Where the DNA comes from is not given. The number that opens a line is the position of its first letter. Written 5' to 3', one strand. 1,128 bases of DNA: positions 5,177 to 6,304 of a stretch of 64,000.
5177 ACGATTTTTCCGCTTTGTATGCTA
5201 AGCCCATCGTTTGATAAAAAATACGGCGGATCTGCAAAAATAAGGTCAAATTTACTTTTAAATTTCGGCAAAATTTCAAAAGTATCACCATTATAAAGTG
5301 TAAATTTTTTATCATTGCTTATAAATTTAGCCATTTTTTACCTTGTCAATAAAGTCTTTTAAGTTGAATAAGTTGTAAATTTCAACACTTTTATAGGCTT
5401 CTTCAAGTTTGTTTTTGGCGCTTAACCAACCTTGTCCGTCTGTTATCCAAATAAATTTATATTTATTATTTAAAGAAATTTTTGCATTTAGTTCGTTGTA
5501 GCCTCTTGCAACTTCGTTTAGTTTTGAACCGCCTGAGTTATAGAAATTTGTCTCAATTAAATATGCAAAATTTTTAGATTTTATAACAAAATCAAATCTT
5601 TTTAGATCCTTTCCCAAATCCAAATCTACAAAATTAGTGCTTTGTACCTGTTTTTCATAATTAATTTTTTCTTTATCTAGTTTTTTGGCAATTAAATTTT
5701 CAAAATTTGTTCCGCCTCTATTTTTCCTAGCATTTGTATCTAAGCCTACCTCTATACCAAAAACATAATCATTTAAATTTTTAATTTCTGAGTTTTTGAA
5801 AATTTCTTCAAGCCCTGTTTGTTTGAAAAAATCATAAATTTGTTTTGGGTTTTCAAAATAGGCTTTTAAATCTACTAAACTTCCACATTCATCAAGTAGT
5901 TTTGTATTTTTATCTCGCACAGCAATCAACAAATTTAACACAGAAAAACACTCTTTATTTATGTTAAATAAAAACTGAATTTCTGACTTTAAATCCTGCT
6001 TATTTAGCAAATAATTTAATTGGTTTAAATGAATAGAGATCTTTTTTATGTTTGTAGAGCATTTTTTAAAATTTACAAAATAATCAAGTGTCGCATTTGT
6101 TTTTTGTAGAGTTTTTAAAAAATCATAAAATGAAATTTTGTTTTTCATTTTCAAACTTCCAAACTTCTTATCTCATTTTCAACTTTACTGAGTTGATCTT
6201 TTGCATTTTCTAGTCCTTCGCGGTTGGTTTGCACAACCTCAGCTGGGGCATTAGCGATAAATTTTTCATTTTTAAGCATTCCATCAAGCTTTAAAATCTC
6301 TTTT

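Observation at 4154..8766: DpnII/MboI-type restriction-modification pair inserted with 4-nt overlaps between valS and a small DMT gene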

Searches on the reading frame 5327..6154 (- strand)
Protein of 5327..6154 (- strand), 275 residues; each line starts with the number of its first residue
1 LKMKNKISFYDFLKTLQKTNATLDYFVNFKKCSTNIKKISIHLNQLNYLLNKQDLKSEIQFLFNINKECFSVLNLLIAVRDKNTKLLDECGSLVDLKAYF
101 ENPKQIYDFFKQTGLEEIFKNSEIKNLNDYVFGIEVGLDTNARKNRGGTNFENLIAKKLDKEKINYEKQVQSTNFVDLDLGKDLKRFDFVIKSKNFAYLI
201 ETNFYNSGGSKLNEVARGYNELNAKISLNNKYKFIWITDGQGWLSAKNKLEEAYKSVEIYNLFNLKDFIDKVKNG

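Call 4: search_protein_families(library=pfam, proteins=[window:5327-6154:-])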
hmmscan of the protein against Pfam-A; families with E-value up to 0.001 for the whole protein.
window:5327-6154:- (275 aa): 1 family
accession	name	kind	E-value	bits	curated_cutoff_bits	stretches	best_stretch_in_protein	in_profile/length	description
PF04556.18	DpnII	-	2.2e-92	309.8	23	1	9-269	2-276/278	DpnII restriction endonuclease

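Call 5: search_protein_families(library=ncbifam, proteins=[window:5327-6154:-])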
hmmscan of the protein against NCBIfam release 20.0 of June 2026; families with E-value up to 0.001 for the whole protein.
window:5327-6154:- (275 aa): 0 families

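Call 8: search_solved_structures(query=window:5327-6148:-, max_evalue=0.01, show_alignments=1)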
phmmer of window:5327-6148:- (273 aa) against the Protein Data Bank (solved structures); distinct sequences matched with E-value up to 0.01: 0.

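Call 32: search_dna_similar(query=window:5327-6148:-, collection=plasmids, mode=protein, max_rows=30)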
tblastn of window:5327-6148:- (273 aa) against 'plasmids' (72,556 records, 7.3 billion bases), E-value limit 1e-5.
Records with a match: 20; places in all: 23; records where one place covers at least 80% of the query: 18.
Best place of each record, by identity: <60% 20.
By first word of the organism name: Staphylococcus 5; Streptococcus 3; Lactococcus 2; Lactiplantibacillus 2; Psychrobacter 2; Fusobacterium 1; Clostridium 1; Levilactobacillus 1; Mycoplasmopsis 1; uncultured 1; and 1 more.
By predicted mobility (MOB-suite, as given by PLSDB): non-mobilizable 13; mobilizable 4; conjugative 3.
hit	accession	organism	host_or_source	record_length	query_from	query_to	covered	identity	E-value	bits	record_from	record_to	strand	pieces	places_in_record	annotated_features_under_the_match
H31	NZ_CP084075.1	Fusobacterium vincentii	-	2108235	7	270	97%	38.0%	3e-46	172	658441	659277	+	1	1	none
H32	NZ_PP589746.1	Lactococcus sp.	Bacterial culture,Dairy environment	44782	10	265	94%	37.5%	1e-40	156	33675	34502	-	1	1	type II restriction endonuclease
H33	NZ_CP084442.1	Staphylococcus lugdunensis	Homo sapiens,pure culture,abdominal ...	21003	4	266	96%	35.8%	3e-44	166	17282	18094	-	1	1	type II restriction endonuclease | site-specific DNA-methyltransferase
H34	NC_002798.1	Lactococcus lactis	-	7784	10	265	94%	36.5%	5e-40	154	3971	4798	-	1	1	type II restriction endonuclease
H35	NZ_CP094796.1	Staphylococcus aureus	Camel,Skin swab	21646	7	266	95%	35.8%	7e-44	165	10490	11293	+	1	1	type II restriction endonuclease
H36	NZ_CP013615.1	Clostridium perfringens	canine,Pure culture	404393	5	270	97%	34.9%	7e-20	96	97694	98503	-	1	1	DpnII family type II restriction endonuclease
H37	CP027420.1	Staphylococcus cohnii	Homo sapiens,peripheral blood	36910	7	266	95%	35.4%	2e-43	164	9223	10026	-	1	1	restriction endonuclease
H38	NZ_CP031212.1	Levilactobacillus brevis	-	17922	3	264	96%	34.1%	4e-34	137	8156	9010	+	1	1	type II restriction endonuclease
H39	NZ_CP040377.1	Lactiplantibacillus plantarum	cell culture,Angelica gigas Nakai root ...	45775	3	264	96%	34.1%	4e-34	137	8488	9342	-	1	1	type II restriction endonuclease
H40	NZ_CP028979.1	Lactiplantibacillus plantarum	liquid feed,pig feed from feed plant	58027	3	264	96%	34.1%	4e-34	137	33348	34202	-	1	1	type II restriction endonuclease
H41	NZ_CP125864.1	Staphylococcus aureus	-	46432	10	266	94%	34.1%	7e-32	130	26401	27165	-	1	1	DpnII family type II restriction endonuclease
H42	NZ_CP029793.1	Psychrobacter sp. YP14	pure culture,shrimp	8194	7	252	90%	33.2%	8e-32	130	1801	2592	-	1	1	type II restriction endonuclease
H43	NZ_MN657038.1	Psychrobacter sp.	-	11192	7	252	90%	32.8%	1e-32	132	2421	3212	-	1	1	type II restriction endonuclease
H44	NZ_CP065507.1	Streptococcus thermophilus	whole organism,Dairy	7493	10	262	93%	29.5%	2e-17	89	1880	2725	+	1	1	type II restriction endonuclease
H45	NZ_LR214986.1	Mycoplasmopsis cynos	Dog,lung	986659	10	259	92%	29.8%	8e-18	90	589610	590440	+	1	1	DpnII family type II restriction endonuclease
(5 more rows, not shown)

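Call 43: search_protein_families(library=pfam, proteins=[L096:6544-7119:+, L096:7112-7948:+], max_evalue=0.1)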
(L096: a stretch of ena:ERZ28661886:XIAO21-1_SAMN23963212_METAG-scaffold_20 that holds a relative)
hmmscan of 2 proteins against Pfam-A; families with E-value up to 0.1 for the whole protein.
L096:6544-7119:+ (191 aa): 0 families

L096:7112-7948:+ (278 aa): 0 families

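Call 44: search_protein_families(library=padloc, proteins=[L096:6544-7119:+, L096:7112-7948:+, window:5327-6148:-], max_evalue=0.01)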
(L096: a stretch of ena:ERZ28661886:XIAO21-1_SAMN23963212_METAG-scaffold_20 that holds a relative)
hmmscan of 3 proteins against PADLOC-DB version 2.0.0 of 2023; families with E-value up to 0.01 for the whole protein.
L096:6544-7119:+ (191 aa): 2 families
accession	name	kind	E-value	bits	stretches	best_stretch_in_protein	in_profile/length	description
PDLC00221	KwaA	-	5.7e-06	24.4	1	14-139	8-138/173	Unknown function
PDLC00218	KwaA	-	0.0037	15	1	3-133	3-140/186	Unknown function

L096:7112-7948:+ (278 aa): 2 families
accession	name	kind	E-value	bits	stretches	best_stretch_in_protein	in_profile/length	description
PDLC00222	KwaB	-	3.5e-12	44.3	1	29-264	37-278/292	DUF4868 domain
PDLC00225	KwaB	-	3.9e-06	24.4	1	28-267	36-281/291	DUF4868 domain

window:5327-6148:- (273 aa): 2 families
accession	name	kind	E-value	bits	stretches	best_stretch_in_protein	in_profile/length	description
PDLC03548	REase_II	-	1.1e-85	285.6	1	1-270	1-287/290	Type II restriction enzyme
PDLC03569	REase_II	-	1.3e-26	91.9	1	106-264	25-196/205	Type II restriction enzyme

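Call 53: search_protein_families(library=padloc, proteins=[L212:7619-8971:+, L212:8958-9524:+, L212:9499-9675:+], max_evalue=0.01)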
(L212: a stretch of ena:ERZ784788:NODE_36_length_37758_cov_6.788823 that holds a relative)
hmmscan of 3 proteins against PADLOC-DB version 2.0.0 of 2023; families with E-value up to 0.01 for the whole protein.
L212:7619-8971:+ (450 aa): 55 families (the best 25 are shown)
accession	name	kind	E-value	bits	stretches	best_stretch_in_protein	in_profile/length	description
PDLC04033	PD-T4-4_A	-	1.7e-105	351.9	1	1-442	1-458/460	-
PDLC04664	PDC-M47A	-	5.8e-89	297.1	1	1-439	1-457/461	-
PDLC04032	PD-T4-4_A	-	3.8e-62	208.8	1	1-442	1-469/474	-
PDLC02979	AriA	-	7.5e-31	106.2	1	2-360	5-373/373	-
PDLC03878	NsnB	-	6.2e-21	73.5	1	2-428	4-339/345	-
PDLC02980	AriA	-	1.7e-18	65.6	1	21-360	1-303/304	-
PDLC04214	HEC-02A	-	7e-16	56.4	2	245-380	172-302/338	-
PDLC04213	HEC-02A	-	8.7e-14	49.8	1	2-364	5-280/337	-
PDLC04146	HEC-02B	-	1.4e-13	48.6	1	252-364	180-287/344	-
PDLC04710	PDC-M56A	-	6.8e-13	46.4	2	303-410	222-331/382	-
PDLC02358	Old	-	8.2e-11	39.4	2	312-362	281-331/578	Old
PDLC00283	PtuA1|PtuA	-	1.7e-10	38.6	1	188-385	166-370/448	AAA ATPase domain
PDLC02915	ATPase-Toprim_I-B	-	1.7e-10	38.3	2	316-391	256-328/623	-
PDLC00075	GajA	-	1.8e-10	38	1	283-364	236-314/536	AAA ATPase domain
PDLC00303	PtuA1|PtuA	-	3.6e-10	37.5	1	277-377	198-302/386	AAA ATPase domain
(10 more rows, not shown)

L212:8958-9524:+ (188 aa): 3 families
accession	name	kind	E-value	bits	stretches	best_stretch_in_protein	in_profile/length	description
PDLC04035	PD-T4-4_B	-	1.8e-08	32.2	1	15-133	14-146/206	-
PDLC04034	PD-T4-4_B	-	4.8e-07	27.7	1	1-159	1-159/190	-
PDLC04036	PD-T4-4_B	-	4e-06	24.9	1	57-151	80-164/203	-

L212:9499-9675:+ (58 aa): 0 families

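Call 54: search_protein_families(library=pfam, proteins=[L212:7619-8971:+, L212:8958-9524:+, L212:9499-9675:+], max_evalue=0.05)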
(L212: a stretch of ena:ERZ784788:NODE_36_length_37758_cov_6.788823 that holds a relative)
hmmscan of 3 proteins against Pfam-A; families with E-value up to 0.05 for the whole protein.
L212:7619-8971:+ (450 aa): 3 families
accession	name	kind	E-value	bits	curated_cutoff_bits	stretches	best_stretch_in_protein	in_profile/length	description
PF13175.12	AAA_15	-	1.1e-26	94.9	32.1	1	2-360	5-374/374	AAA ATPase domain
PF13304.12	AAA_21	-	1.9e-16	61.5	27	1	21-360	1-303/304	AAA domain, putative AbiEii toxin, Type IV TA system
PF16579.11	AdenylateSensor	-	0.023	15.5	27.1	0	199-285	9-89/118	Adenylate sensor of SNF1-like protein kinase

L212:8958-9524:+ (188 aa): 1 family
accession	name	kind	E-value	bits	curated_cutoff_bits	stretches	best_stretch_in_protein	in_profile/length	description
PF01071.24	GARS_A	-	0.028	14.7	27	0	21-80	26-85/194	Phosphoribosylglycinamide synthetase, ATP-grasp (A) domain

L212:9499-9675:+ (58 aa): 0 families
